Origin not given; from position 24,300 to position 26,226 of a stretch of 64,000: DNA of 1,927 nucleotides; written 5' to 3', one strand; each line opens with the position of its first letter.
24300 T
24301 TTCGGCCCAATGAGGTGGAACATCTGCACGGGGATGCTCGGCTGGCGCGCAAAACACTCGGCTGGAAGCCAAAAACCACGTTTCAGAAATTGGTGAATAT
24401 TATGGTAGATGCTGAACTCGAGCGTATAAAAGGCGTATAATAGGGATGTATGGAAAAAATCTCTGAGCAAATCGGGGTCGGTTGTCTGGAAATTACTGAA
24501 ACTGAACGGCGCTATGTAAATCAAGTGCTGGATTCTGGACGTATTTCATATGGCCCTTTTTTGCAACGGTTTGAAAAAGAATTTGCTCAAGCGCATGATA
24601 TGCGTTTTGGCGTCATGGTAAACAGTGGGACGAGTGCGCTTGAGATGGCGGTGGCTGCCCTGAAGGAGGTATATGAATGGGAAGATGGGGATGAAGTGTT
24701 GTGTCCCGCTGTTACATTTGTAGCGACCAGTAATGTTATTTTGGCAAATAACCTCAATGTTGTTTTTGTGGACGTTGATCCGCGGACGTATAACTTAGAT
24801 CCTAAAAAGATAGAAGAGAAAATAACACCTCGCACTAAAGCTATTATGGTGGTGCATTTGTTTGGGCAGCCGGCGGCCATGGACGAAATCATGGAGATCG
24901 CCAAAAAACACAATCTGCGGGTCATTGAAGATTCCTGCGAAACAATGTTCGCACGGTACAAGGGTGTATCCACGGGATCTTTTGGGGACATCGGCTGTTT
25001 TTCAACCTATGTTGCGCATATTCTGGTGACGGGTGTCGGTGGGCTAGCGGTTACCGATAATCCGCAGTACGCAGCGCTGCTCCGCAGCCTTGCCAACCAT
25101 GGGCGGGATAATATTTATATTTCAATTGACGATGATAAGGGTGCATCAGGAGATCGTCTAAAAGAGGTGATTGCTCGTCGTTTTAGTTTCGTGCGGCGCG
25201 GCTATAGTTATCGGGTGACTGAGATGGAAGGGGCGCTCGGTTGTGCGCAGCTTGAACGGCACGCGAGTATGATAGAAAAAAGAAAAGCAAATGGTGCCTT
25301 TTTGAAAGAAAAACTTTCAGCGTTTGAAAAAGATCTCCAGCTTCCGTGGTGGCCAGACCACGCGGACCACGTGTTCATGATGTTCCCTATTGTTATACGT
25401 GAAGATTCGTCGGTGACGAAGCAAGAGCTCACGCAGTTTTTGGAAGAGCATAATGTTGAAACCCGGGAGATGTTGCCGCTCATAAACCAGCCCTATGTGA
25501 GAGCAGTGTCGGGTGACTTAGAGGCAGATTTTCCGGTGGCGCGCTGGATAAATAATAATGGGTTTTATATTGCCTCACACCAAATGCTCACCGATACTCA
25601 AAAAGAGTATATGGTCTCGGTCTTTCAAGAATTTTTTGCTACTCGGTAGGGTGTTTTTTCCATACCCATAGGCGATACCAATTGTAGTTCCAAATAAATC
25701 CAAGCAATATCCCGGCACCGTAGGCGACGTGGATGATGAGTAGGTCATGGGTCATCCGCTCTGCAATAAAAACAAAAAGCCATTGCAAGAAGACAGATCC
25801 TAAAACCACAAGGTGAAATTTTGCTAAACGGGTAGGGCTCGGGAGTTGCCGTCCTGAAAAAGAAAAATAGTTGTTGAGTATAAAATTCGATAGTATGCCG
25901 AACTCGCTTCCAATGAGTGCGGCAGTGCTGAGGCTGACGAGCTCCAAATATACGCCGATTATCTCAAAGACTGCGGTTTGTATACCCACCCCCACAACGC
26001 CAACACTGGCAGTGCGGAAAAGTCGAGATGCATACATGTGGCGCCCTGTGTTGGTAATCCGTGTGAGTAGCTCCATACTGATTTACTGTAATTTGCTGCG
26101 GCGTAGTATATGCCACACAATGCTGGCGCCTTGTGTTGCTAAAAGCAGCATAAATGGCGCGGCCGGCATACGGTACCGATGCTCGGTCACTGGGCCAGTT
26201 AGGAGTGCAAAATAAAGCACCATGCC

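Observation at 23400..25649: gmd followed by a DegT-family enzyme with His in place of the catalytic Lys: ColD-like 3-dehydratase, predicted GDP-colitose-type 3,6-dideoxyhexose route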

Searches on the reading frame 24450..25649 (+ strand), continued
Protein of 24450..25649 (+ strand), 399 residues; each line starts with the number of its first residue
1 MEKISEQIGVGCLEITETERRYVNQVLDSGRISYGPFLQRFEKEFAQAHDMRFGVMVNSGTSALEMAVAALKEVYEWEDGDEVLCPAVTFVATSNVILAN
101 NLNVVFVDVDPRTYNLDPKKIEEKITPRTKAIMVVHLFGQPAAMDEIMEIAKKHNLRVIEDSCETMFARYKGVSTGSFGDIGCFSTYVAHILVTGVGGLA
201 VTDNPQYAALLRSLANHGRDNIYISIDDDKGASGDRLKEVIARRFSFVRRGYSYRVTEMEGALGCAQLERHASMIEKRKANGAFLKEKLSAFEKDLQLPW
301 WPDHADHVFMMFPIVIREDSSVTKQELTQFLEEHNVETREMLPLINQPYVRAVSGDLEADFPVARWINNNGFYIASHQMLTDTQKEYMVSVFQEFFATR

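Call 24: find_related_loci(query=A1, collection=genome_contigs, flank=8000)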
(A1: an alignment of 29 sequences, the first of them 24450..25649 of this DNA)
Query A1 (399 aa) in genome_contigs; peptide patterns used: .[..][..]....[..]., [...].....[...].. (x = any residue, [..] = any of these).
599 stretches matched a pattern (row limit reached: there are more); 587 encode a relative of the query (tblastn E <= 1e-3); the best 80 are kept; 80 distinct loci.
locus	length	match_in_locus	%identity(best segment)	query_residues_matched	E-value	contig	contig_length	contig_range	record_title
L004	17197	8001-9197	76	1-399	0e+0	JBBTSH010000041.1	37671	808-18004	MAG: Patescibacteria group bacterium isolate H43-bin068_1 H43_bin068_1_000000000041, whole genome shotgun sequence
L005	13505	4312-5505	76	1-398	0e+0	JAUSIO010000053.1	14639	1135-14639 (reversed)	MAG: bacterium isolate E14_metabat.bin.253 E14_k141_1790788, whole genome shotgun sequence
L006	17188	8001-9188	74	1-396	0e+0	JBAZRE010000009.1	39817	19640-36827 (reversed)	MAG: Candidatus Paceibacterota bacterium isolate SO_2017_GW1_140 NODE_4687_length_39817_cov_1.416553_OW334_2017, whole g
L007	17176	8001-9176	73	7-398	0e+0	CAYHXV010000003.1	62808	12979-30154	MAG TPA_asm: uncultured Candidatus Saccharibacteria bacterium isolate ERP119705_co17_327 genome assembly, contig: NODE_3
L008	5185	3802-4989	73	3-398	0e+0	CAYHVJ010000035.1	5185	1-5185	MAG TPA_asm: uncultured Candidatus Saccharibacteria bacterium isolate ERP119705_co17_126 genome assembly, contig: NODE_2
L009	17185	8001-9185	62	3-396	6e-176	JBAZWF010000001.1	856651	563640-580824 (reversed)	MAG: Candidatus Pacearchaeota archaeon isolate SO_2017_GW1_270 NODE_32_length_856651_cov_3.449720_OW334_2017, whole geno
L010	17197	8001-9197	60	1-399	3e-174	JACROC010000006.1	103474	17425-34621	MAG: Candidatus Harrisonbacteria bacterium isolate NC_groundwater_1951_Pr3_S-0.2um_42_5 scaffold_611587, whole genome sh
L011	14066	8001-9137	63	8-386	5e-167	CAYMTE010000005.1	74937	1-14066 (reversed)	MAG TPA_asm: uncultured Gammaproteobacteria bacterium isolate SRP278252_co2_91 genome assembly, contig: NODE_517_length_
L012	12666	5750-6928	59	6-398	3e-166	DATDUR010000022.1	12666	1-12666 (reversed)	MAG TPA_asm: Patescibacteria group bacterium isolate SMAG_U8063 k141_173838, whole genome shotgun sequence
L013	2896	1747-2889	61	1-381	1e-174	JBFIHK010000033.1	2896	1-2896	MAG: Candidatus Paceibacteria bacterium isolate Mix_sand11.2021.09.Z.2 k141_2652897_length_2896_cov_8.0000, whole genome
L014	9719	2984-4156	59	6-396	1e-164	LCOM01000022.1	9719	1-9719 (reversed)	MAG: Parcubacteria group bacterium GW2011_GWA2_47_7 UY04_C0022, whole genome shotgun sequence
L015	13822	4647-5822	58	5-396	3e-164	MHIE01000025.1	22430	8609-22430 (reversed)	MAG: Candidatus Buchananbacteria bacterium RIFCSPHIGHO2_01_FULL_44_11 rifcsphigho2_01_scaffold_4687, whole genome shotgu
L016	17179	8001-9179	61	5-399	3e-163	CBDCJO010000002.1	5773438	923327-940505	MAG: Candidatus Latescibacterota bacterium isolate e8a457ff-d6c0-45dd-8553-2519624e1a5f genome assembly, contig: contig_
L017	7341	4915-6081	60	8-399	1e-163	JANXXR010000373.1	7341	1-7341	MAG: Deltaproteobacteria bacterium isolate GL140_3_metabat_160_sub GL140_3_k141_1291479, whole genome shotgun sequence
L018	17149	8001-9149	60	1-386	3e-162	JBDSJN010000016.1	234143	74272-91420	MAG: Patescibacteria group bacterium isolate cluster1_bin.323 k127_14322009, whole genome shotgun sequence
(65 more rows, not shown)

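Call 26: search_protein_representatives(protein=window:24450-25649:+)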
Query: 399 residues. Proteins with E-value up to 0.001 (for the whole library): 53370; up to 1e-10: 30808; up to 1e-30: 4004. The best 150 are listed.
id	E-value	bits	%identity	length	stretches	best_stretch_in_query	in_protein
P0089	2.8e-158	543.6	61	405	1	1-399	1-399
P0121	4.5e-143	493.5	57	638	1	6-397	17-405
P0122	1.1e-139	482.4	57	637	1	7-397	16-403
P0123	5.7e-138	476.7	53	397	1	6-397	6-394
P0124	1.2e-135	469.1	53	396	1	7-396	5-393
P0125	7.0e-134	463.3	53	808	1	7-396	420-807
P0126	1.7e-129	448.9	53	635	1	7-397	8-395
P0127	1.2e-127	442.8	57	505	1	46-397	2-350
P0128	2.4e-127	441.8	54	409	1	4-398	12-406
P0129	1.2e-125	436.2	52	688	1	9-397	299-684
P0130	2.2e-125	435.3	52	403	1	6-397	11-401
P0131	2.4e-124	431.9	49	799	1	7-397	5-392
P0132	5.5e-122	424.2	50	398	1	3-396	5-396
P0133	9.9e-119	413.4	51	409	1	6-399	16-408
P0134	4.5e-118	411.3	47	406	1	2-398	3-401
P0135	7.0e-118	410.6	51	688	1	6-396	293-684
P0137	2.2e-112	392.6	47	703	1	7-395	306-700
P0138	2.4e-110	385.8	50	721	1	20-397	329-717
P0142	1.2e-107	377.0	50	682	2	158-396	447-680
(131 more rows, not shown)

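Call 28: search_protein_families(library=pfam, proteins=[P0121, P0122, P0125, P0126, P0129, P0131, P0135, P0137, P0138, P0142], max_evalue=0.00001)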
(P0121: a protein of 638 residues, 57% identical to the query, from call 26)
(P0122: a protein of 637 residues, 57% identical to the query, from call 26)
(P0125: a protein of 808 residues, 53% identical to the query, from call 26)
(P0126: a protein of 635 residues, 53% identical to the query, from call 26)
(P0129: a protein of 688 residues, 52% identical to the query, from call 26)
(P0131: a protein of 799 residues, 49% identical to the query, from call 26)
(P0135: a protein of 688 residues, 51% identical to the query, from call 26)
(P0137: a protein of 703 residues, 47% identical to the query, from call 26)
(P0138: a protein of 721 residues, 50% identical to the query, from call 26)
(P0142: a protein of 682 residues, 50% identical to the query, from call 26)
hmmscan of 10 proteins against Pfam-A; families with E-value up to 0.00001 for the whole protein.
P0121 (638 aa): 1 family
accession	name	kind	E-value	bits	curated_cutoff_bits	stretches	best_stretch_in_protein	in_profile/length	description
PF01041.23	DegT_DnrJ_EryC1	-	1.4e-96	324.3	19.8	1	27-399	4-358/360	DegT/DnrJ/EryC1/StrS aminotransferase family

P0122 (637 aa): 2 families
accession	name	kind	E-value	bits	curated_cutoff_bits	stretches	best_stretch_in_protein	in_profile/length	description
PF01041.23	DegT_DnrJ_EryC1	-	4.1e-90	303.1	19.8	1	29-397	8-358/360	DegT/DnrJ/EryC1/StrS aminotransferase family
PF01053.26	Cys_Met_Meta_PP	-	2.4e-06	26.8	27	1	44-172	51-175/381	Cys/Met metabolism PLP-dependent enzyme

P0125 (808 aa): 3 families
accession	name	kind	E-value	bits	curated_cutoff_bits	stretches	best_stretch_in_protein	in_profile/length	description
PF01041.23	DegT_DnrJ_EryC1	-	6.6e-89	299.1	19.8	1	432-803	7-359/360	DegT/DnrJ/EryC1/StrS aminotransferase family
PF00535.33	Glycos_transf_2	-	1.5e-23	84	23.3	1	28-185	2-166/168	Glycosyl transferase family 2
PF08241.18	Methyltransf_11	-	8.6e-08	33.2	21.2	1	290-371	2-94/95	Methyltransferase domain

P0126 (635 aa): 1 family
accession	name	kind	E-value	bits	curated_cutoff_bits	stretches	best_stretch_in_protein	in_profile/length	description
PF01041.23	DegT_DnrJ_EryC1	-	4.9e-86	289.6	19.8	1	20-390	7-359/360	DegT/DnrJ/EryC1/StrS aminotransferase family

P0129 (688 aa): 3 families
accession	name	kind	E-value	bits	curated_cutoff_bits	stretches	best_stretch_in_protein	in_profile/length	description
PF01041.23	DegT_DnrJ_EryC1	-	3.2e-89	300.1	19.8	1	307-679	5-359/360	DegT/DnrJ/EryC1/StrS aminotransferase family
PF01370.27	Epimerase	-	1.1e-22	81.1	20.9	1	3-208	1-222/240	NAD dependent epimerase/dehydratase family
PF04321.23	RmlD_sub_bind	-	2.5e-06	27.2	27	1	1-61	1-59/287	RmlD substrate binding domain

P0131 (799 aa): 5 families
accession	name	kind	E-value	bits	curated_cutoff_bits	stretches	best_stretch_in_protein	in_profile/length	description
PF01041.23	DegT_DnrJ_EryC1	-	4.2e-96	322.8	19.8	1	18-387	8-359/360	DegT/DnrJ/EryC1/StrS aminotransferase family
PF00534.26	Glycos_transf_1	-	2.1e-40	138.5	26.4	1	611-772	11-170/172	Glycosyl transferases group 1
PF13692.12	Glyco_trans_1_4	-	1.7e-32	113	27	1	617-758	3-140/142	Glycosyl transferases group 1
PF01053.26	Cys_Met_Meta_PP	-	1.4e-06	27.5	27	1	34-289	52-268/381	Cys/Met metabolism PLP-dependent enzyme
PF13439.12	Glyco_transf_4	-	3.4e-06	27.6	28.5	0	406-585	1-167/170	Glycosyltransferase Family 4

P0135 (688 aa): 2 families
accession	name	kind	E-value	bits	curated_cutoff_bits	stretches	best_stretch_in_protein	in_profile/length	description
PF01041.23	DegT_DnrJ_EryC1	-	1.7e-84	284.6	19.8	1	303-679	4-358/360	DegT/DnrJ/EryC1/StrS aminotransferase family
PF01370.27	Epimerase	-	5e-19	69.1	20.9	1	3-223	1-240/240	NAD dependent epimerase/dehydratase family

P0137 (703 aa): 3 families
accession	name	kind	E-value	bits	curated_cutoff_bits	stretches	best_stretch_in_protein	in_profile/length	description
PF01041.23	DegT_DnrJ_EryC1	-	2.7e-84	283.9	19.8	1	320-695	9-357/360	DegT/DnrJ/EryC1/StrS aminotransferase family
PF01370.27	Epimerase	-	8.2e-26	91.3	20.9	1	6-222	1-233/240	NAD dependent epimerase/dehydratase family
PF04321.23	RmlD_sub_bind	-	9.7e-08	31.9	27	1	4-103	1-100/287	RmlD substrate binding domain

P0138 (721 aa): 3 families
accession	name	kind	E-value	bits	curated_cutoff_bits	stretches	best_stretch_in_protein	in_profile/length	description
PF01041.23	DegT_DnrJ_EryC1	-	2e-77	261.3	19.8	1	326-712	5-359/360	DegT/DnrJ/EryC1/StrS aminotransferase family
PF01370.27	Epimerase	-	2.7e-22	79.8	20.9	1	4-220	1-221/240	NAD dependent epimerase/dehydratase family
PF16363.11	GDP_Man_Dehyd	-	5.4e-06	26.5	27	1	5-218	1-231/332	GDP-mannose 4,6 dehydratase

P0142 (682 aa): 4 families
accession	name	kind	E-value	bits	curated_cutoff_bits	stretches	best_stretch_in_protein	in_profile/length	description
PF01041.23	DegT_DnrJ_EryC1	-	1.1e-74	252.3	19.8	2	4-145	10-147/360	DegT/DnrJ/EryC1/StrS aminotransferase family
PF07591.16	PT-HINT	-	6.6e-09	36.6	27.7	1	151-234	1-88/137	Pretoxin HINT domain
PF14890.11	Intein_splicing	-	2.8e-06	27.7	35.8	1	160-451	11-155/155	Intein splicing domain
PF01053.26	Cys_Met_Meta_PP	-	4.7e-06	25.8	27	1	17-149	51-179/381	Cys/Met metabolism PLP-dependent enzyme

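Call 52: predict_structure(alignment_id=A1)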
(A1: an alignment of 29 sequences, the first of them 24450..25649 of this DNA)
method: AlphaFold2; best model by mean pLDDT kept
length: 399 residues; sequences in the alignment: 29
mean_pLDDT: 90.4   pTM: 0.88
mean pLDDT of the five models: 90.4, 89.4, 88.2, 85.8, 84.4
residues with pLDDT >= 90: 288; 70-90: 83; 50-70: 20; < 50: 8
segments of 3 or more residues with pLDDT < 50: 219-226
pLDDT, mean of each block of 10 residues (from residue 1): 91 94 96 90 97 95 95 96 93 90 94 90 97 91 94 98 91 95 93 90 93 73 50 74 63 88 96 95 97 95 90 94 97 96 78 87 93 94 97 95
secondary structure, 60 per line:
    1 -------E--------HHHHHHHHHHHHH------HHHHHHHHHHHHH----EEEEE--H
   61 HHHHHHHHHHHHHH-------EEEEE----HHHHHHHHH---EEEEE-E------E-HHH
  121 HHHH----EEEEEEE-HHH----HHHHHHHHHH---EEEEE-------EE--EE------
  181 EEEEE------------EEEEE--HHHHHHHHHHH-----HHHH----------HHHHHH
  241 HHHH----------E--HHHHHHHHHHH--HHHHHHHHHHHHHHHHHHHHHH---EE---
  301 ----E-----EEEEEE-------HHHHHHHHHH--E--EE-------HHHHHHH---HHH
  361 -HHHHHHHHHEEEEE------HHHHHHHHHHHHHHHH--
elements in order: H17-29 H36-48 E53-57 H60-74 E82-86 H91-99 E103-107 H118-124 E129-135 H144-153 E157-161 E181-185 E198-202 H205-215 H221-224 H235-244 H258-268 H271-292 E311-316 H324-333 H348-354 H362-370 E371-375 H382-397

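Call 54: fold_search(model_id=the predicted structure, library=pdb)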
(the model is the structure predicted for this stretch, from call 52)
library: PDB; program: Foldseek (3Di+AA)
matches with E <= 10: 1888; with E <= 0.001: 1440
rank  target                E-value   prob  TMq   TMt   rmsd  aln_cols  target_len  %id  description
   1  3bn1_A                7.7e-36  1.00  0.87  0.94   1.9       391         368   33  Crystal structure of GDP-perosamine synthase (released 2008-03-18)
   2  3dr4_C                7.7e-36  1.00  0.85  0.92   3.2       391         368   32  GDP-perosamine synthase K186A mutant from Caulobacter crescentus with bound sugar ligand (released 2008-10-14)
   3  3dr4_B                9.1e-36  1.00  0.85  0.92   3.2       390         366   32  GDP-perosamine synthase K186A mutant from Caulobacter crescentus with bound sugar ligand (released 2008-10-14)
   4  3bn1_C                1.3e-35  1.00  0.86  0.94   1.9       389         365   33  Crystal structure of GDP-perosamine synthase (released 2008-03-18)
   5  3bcx_B                2.4e-35  1.00  0.89  0.85   4.0       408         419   32  E1 Dehydrase (released 2007-11-27)
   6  7b0m                  3.4e-35  1.00  0.86  0.92   2.5       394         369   33  Sugar transaminase from a metagenome collected from troll oil field production water (released 2021-12-01)
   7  3dr4_D                4.6e-35  1.00  0.84  0.91   3.2       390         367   32  GDP-perosamine synthase K186A mutant from Caulobacter crescentus with bound sugar ligand (released 2008-10-14)
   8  3bcx_A                4.8e-35  1.00  0.89  0.85   4.0       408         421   32  E1 Dehydrase (released 2007-11-27)
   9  3dr4_A                8.6e-35  1.00  0.86  0.94   2.0       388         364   33  GDP-perosamine synthase K186A mutant from Caulobacter crescentus with bound sugar ligand (released 2008-10-14)
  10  3bb8_A                1.4e-34  1.00  0.89  0.84   3.8       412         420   32  E1 Dehydrase H220K Mutant (released 2008-09-16)
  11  3dr7_B                1.7e-34  1.00  0.86  0.93   2.0       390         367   33  GDP-perosamine synthase from Caulobacter crescentus with bound GDP-3-deoxyperosamine (released 2008-10-14)
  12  3bn1_D                2.3e-34  1.00  0.86  0.94   1.9       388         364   33  Crystal structure of GDP-perosamine synthase (released 2008-03-18)
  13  7b0d_A                7.6e-34  1.00  0.82  0.89   3.2       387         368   32  Sugar transaminase from Archaeoglobus veneficus (released 2021-12-01)
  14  2gms_A                5.1e-33  1.00  0.86  0.88   3.2       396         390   27  E coli GDP-4-keto-6-deoxy-D-mannose-3-dehydratase with bound hydrated PLP (released 2006-09-05)
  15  2gms_B                7.6e-33  1.00  0.84  0.86   3.9       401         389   27  E coli GDP-4-keto-6-deoxy-D-mannose-3-dehydratase with bound hydrated PLP (released 2006-09-05)
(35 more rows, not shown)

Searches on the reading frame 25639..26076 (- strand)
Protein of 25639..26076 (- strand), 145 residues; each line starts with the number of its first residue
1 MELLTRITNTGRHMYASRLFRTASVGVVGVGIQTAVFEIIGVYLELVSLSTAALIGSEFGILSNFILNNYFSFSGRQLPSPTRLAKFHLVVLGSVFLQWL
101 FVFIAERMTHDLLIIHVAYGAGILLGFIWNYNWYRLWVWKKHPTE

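Call 8: search_protein_families(library=pfam, proteins=[window:25639-26076:-])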
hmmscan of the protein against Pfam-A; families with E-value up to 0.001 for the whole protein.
window:25639-26076:- (145 aa): 1 family
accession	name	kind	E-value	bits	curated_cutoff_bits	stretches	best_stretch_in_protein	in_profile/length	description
PF04138.20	GtrA_DPMS_TM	-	1.3e-14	54.8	26.1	1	23-139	3-117/117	GtrA/DPMS, transmembrane domain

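Call 9: search_protein_families(library=ncbifam, proteins=[window:25639-26076:-])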
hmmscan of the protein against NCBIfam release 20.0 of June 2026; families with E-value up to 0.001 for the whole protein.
window:25639-26076:- (145 aa): 0 families
